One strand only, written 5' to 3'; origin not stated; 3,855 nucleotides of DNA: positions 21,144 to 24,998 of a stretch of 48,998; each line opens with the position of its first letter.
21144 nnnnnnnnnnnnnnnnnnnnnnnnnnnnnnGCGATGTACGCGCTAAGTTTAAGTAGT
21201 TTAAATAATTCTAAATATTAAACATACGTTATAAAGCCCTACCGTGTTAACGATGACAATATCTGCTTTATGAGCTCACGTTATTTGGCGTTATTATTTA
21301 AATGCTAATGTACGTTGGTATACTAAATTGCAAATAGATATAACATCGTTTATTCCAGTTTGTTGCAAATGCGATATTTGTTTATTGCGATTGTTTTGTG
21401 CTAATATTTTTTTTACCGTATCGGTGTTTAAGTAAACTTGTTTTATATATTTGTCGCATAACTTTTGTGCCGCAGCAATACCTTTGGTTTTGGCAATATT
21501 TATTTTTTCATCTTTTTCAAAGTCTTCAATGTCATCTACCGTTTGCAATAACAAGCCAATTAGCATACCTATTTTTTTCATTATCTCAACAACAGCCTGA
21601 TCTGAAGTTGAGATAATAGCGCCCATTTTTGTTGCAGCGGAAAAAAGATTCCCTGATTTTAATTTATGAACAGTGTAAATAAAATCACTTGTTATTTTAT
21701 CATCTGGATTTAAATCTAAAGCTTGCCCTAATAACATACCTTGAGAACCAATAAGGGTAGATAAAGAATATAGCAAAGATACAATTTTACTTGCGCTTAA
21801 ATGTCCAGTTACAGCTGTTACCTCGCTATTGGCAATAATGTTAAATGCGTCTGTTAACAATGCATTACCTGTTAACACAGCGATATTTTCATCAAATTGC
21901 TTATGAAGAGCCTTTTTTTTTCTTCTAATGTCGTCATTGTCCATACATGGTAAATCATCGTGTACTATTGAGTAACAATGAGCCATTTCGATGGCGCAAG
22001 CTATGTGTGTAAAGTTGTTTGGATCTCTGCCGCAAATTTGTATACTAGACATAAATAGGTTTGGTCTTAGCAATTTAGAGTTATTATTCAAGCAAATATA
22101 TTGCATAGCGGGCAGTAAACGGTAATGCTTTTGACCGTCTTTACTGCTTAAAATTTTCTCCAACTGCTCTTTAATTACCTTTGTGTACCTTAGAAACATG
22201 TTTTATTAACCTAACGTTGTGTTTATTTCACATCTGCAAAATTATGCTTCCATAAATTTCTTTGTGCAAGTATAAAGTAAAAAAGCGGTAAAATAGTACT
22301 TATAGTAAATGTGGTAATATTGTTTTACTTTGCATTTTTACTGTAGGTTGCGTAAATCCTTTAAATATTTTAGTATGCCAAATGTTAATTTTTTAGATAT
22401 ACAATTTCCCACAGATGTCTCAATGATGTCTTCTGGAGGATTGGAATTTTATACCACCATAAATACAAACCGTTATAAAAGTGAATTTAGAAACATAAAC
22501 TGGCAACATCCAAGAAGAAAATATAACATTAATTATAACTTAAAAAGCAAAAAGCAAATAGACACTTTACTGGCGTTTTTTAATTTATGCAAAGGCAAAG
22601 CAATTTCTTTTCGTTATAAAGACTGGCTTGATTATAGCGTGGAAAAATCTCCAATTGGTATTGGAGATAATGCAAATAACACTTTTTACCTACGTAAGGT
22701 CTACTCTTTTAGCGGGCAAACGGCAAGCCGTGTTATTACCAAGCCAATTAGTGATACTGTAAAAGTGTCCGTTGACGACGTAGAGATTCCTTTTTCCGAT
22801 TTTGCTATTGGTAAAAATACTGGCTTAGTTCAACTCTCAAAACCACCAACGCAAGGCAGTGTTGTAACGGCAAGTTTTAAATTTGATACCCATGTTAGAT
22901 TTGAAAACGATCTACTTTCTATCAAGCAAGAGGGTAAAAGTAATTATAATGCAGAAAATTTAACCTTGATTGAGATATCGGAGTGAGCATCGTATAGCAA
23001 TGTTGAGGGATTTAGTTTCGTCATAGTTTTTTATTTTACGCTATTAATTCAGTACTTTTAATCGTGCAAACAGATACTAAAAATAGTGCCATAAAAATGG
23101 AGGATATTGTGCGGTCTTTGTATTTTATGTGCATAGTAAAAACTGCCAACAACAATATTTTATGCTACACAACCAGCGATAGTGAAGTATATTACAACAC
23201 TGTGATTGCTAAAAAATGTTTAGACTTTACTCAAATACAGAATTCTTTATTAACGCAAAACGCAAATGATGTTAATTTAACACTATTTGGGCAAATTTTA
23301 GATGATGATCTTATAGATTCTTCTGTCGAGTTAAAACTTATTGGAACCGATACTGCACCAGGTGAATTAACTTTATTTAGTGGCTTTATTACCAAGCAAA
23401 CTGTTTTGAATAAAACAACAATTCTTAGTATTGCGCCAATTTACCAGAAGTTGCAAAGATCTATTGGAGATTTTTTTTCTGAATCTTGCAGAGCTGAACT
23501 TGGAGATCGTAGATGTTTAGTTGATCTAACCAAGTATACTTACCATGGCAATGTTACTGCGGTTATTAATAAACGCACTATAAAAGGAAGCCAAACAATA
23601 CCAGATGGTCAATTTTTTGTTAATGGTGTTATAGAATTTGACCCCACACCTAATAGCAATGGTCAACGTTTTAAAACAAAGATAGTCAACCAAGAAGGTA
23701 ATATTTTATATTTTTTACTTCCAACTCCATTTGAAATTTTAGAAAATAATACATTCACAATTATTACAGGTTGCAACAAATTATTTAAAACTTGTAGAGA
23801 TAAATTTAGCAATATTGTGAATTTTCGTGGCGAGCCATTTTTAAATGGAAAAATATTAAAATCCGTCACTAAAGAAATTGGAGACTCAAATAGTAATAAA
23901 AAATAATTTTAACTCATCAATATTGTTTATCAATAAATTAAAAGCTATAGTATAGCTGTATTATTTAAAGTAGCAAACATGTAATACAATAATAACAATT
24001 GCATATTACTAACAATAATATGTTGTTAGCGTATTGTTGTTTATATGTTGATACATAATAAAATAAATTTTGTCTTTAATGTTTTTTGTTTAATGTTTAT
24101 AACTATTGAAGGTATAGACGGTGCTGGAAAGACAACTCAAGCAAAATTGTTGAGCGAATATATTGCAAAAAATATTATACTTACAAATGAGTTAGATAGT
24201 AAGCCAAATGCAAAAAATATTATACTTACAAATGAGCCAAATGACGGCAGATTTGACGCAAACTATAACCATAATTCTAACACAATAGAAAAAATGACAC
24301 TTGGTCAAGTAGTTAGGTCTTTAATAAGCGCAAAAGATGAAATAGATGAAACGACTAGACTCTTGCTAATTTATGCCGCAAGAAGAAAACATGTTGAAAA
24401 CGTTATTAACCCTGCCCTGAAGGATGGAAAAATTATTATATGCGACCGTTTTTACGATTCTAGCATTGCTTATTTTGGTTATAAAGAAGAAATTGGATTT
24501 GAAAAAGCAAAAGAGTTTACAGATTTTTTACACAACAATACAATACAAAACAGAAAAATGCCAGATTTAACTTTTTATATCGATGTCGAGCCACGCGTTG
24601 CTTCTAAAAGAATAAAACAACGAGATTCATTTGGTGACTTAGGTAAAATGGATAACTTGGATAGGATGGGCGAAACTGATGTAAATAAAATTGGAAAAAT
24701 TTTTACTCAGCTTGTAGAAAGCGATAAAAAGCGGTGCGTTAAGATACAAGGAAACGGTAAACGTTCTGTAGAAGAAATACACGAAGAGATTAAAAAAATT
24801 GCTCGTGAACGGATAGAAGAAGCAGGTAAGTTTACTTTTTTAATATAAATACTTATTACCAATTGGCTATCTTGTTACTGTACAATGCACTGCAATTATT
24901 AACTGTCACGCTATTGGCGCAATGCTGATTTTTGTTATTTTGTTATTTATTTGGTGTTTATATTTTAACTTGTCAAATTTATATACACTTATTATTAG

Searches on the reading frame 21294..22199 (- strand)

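Call 67: search_protein_families(library=pfam, proteins=[window:21294-22199:-], max_evalue=0.00001)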
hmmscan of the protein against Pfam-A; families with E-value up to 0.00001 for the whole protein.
window:21294-22199:- (301 aa): 1 family
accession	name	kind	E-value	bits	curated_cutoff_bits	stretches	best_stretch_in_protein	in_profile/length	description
PF00348.22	polyprenyl_synt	-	1.6e-35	123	27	1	31-239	7-202/251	Polyprenyl synthetase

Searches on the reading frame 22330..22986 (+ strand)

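Call 67: search_protein_families(library=pfam, proteins=[window:22330-22986:+], max_evalue=0.00001)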
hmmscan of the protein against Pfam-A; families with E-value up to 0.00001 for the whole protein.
window:22330-22986:+ (218 aa): 1 family
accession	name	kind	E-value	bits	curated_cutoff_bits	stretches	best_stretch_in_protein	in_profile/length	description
PF09343.15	DUF2460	-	4.9e-57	193.1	30.4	1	23-216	2-204/205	Conserved hypothetical protein 2217 (DUF2460)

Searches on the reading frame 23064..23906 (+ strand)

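Call 67: search_protein_families(library=pfam, proteins=[window:23064-23906:+], max_evalue=0.00001)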
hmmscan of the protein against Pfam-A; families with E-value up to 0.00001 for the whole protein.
window:23064-23906:+ (280 aa): 2 families
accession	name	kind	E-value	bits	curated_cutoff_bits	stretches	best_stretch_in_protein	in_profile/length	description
PF09356.15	Phage_BR0599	-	1.1e-15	58.2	22.9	1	184-263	2-79/80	Phage conserved hypothetical protein BR0599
PF09931.15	Phage_phiJL001_Gp84_N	-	9.6e-11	42.5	26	1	21-154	17-160/160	Baseplate hub protein, N-terminal attachment domain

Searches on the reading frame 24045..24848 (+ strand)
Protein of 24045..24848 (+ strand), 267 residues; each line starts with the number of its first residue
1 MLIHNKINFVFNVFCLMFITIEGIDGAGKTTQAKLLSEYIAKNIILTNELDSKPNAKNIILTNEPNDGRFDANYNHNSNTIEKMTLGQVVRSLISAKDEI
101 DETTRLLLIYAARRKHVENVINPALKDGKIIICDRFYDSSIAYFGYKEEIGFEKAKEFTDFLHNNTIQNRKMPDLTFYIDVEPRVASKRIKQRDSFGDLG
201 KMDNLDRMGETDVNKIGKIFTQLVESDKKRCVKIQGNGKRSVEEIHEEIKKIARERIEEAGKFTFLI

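Call 67: search_protein_families(library=pfam, proteins=[window:24045-24848:+], max_evalue=0.00001)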
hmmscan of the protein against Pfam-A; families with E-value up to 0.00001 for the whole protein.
window:24045-24848:+ (267 aa): 2 families
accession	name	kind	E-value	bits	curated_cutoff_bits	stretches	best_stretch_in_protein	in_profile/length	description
PF02223.23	Thymidylate_kin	-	2e-37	129.1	27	2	84-249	36-185/185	Thymidylate kinase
PF01712.25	dNK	-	7e-06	26.4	27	0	146-197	97-147/203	Deoxynucleoside kinase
